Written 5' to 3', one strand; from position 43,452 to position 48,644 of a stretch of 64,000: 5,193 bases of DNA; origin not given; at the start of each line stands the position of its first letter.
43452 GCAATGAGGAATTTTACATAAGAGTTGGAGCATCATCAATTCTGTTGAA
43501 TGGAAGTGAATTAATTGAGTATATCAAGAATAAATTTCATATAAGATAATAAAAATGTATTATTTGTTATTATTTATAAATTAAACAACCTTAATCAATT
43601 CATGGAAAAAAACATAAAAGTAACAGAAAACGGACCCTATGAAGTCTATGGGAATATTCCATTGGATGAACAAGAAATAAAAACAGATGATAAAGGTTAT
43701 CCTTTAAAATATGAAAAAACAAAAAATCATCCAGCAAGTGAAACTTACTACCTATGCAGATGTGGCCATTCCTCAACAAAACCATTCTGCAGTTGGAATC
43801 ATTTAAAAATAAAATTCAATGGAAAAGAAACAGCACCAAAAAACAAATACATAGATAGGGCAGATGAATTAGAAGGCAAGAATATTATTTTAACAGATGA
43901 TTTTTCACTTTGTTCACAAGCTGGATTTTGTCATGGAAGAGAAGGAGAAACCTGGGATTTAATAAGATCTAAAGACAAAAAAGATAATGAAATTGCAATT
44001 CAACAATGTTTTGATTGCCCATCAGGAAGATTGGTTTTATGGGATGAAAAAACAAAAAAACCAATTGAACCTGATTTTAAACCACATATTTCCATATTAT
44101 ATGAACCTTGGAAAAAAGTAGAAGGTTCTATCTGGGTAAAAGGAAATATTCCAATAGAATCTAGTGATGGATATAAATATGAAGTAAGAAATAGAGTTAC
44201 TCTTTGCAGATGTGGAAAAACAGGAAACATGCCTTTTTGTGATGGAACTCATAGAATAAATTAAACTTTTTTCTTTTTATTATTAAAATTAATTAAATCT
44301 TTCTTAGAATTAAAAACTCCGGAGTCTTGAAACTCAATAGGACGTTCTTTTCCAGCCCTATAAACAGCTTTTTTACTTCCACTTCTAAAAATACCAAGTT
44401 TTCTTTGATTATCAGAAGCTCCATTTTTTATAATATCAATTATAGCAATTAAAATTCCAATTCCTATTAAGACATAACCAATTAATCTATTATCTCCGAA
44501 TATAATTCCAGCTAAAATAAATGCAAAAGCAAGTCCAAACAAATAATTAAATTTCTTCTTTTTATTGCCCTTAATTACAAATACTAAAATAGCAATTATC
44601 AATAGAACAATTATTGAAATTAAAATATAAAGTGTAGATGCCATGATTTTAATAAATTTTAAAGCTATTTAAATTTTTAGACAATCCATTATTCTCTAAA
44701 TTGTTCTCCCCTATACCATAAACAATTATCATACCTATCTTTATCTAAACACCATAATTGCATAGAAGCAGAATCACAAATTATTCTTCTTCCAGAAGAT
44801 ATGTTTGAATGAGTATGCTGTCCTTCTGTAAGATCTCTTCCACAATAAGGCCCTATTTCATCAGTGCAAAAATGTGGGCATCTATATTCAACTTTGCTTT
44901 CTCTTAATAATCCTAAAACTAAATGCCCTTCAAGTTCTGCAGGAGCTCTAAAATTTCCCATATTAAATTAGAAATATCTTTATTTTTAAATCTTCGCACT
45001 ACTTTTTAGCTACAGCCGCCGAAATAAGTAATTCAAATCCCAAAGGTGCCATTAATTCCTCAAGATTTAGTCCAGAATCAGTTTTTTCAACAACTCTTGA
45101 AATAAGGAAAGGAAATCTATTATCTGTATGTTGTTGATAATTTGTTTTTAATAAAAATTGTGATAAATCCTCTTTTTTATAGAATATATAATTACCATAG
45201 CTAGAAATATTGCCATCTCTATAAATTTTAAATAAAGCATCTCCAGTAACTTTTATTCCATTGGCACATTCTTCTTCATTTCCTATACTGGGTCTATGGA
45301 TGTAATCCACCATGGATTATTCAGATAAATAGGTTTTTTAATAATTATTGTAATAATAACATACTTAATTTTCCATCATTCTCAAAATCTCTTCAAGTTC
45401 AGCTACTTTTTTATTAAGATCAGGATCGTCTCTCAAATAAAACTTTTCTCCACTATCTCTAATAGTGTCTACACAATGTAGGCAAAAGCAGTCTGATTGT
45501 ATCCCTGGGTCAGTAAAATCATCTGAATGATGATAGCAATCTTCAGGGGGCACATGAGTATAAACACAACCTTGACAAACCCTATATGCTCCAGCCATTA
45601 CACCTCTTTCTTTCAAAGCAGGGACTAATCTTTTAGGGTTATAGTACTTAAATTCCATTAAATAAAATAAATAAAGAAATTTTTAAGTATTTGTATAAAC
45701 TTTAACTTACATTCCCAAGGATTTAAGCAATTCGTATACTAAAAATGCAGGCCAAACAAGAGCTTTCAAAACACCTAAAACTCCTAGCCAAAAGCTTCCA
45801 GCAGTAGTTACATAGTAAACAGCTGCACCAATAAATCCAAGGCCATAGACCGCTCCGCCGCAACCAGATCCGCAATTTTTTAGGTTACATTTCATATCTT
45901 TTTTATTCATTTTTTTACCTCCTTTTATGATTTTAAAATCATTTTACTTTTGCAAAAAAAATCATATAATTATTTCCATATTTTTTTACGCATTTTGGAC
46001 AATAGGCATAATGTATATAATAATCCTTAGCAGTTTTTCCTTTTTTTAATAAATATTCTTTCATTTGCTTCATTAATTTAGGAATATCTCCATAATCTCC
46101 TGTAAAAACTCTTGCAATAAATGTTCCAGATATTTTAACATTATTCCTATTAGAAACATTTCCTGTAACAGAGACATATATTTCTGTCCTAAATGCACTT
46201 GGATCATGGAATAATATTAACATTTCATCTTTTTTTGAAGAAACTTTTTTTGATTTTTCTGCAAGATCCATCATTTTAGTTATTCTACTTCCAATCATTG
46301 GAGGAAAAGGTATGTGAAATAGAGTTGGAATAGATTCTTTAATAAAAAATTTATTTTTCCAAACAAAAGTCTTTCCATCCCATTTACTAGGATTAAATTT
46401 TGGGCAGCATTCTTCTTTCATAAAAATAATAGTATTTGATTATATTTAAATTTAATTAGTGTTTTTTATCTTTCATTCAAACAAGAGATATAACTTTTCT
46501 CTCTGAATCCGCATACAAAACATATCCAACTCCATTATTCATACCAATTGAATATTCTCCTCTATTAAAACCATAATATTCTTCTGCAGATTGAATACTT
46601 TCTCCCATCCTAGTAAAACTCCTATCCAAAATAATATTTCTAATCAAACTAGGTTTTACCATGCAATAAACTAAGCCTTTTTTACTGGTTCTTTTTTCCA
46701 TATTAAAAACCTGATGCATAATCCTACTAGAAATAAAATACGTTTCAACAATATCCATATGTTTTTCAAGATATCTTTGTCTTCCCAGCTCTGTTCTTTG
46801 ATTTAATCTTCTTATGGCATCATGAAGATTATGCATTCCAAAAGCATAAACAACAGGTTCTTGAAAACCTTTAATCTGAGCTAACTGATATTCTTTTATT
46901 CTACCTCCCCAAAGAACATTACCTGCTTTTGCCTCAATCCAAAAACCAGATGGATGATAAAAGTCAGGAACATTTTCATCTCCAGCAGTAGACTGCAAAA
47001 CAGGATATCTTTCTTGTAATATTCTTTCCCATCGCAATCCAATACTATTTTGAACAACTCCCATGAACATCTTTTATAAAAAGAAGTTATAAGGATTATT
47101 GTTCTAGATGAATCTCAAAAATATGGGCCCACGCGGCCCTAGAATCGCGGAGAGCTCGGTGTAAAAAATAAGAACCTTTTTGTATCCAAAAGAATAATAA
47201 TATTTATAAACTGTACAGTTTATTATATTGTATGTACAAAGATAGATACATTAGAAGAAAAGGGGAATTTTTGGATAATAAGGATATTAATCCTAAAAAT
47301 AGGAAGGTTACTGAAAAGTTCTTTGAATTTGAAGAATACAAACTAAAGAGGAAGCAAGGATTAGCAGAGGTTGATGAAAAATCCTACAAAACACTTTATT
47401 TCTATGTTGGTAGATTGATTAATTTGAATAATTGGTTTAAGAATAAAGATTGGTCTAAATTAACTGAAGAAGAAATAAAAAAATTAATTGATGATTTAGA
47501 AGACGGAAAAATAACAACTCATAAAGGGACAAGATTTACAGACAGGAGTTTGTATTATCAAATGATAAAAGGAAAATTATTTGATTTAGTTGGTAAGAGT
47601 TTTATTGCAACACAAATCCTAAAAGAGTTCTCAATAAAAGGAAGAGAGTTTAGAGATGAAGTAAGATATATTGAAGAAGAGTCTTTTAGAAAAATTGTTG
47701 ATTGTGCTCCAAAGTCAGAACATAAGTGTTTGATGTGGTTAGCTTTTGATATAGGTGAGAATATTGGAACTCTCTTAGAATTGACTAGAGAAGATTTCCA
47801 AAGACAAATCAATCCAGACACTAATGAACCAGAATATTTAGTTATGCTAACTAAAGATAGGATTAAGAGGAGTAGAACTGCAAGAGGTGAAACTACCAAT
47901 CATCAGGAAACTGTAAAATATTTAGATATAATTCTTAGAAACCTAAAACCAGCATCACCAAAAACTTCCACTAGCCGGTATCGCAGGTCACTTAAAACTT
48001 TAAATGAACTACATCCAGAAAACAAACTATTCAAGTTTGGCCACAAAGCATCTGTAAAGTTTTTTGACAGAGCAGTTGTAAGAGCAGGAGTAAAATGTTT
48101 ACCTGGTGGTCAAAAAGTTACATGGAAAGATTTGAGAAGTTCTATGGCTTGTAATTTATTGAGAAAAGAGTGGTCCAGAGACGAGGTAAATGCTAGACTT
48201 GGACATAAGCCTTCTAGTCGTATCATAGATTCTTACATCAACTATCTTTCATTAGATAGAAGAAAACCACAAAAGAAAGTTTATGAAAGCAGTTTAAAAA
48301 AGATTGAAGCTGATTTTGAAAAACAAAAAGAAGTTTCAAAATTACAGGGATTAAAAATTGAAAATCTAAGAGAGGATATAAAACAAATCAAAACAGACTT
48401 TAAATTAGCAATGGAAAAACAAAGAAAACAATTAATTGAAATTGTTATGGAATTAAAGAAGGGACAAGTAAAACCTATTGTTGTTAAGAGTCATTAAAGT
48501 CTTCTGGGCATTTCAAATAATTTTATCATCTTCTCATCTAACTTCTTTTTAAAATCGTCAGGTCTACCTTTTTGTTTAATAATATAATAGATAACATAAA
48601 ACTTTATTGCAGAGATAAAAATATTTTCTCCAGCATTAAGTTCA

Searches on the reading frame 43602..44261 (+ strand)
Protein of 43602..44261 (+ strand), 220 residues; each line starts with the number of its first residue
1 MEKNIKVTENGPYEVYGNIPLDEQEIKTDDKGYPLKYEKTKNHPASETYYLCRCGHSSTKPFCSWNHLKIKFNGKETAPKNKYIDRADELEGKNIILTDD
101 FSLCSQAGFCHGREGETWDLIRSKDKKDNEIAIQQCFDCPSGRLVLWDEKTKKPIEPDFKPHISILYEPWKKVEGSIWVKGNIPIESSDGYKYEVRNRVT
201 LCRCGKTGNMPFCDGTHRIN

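Call 55: search_protein_families(library=pfam, proteins=[window:43602-44261:+], max_evalue=0.001)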
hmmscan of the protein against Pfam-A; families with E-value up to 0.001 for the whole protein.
window:43602-44261:+ (220 aa): 2 families
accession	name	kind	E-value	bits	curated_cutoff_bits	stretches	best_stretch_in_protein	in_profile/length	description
PF09360.15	zf-CDGSH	-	9.1e-33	112.7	29.5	2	174-218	1-48/48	Iron-binding zinc finger CDGSH type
PF06902.16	Fer4_19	-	2.7e-10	40.6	24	1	91-148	2-63/64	Divergent 4Fe-4S mono-cluster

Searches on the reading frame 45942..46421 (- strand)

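Call 55: search_protein_families(library=pfam, proteins=[window:45942-46421:-], max_evalue=0.001)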
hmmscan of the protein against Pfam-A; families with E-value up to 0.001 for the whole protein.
window:45942-46421:- (160 aa): 1 family
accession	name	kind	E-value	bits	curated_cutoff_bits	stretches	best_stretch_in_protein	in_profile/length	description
PF20603.3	Bact_hydrolase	-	6.1e-46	156.7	27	1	3-159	8-160/160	Bacterial hydrolase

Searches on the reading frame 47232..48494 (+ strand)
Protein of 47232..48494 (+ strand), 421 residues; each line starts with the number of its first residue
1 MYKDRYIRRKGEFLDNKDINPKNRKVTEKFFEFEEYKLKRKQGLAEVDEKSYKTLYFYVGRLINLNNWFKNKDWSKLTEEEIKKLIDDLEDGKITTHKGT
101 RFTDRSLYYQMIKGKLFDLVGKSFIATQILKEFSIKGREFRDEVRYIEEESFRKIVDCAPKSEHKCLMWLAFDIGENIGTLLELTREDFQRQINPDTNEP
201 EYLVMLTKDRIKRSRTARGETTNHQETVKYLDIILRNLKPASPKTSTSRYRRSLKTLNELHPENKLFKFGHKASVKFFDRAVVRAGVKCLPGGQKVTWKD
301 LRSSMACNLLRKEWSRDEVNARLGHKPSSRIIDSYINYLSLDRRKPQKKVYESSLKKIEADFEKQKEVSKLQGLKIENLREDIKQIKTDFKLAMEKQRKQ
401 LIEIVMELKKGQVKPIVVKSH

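Call 7: search_protein_families(library=pfam, proteins=[window:47232-48494:+], max_evalue=0.01)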
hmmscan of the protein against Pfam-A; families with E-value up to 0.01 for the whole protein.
window:47232-48494:+ (421 aa): 1 family
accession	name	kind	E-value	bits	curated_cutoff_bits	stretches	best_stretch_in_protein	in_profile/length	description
PF00589.27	Phage_integrase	-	6.8e-05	23.1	27.1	1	273-336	109-166/172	Phage integrase family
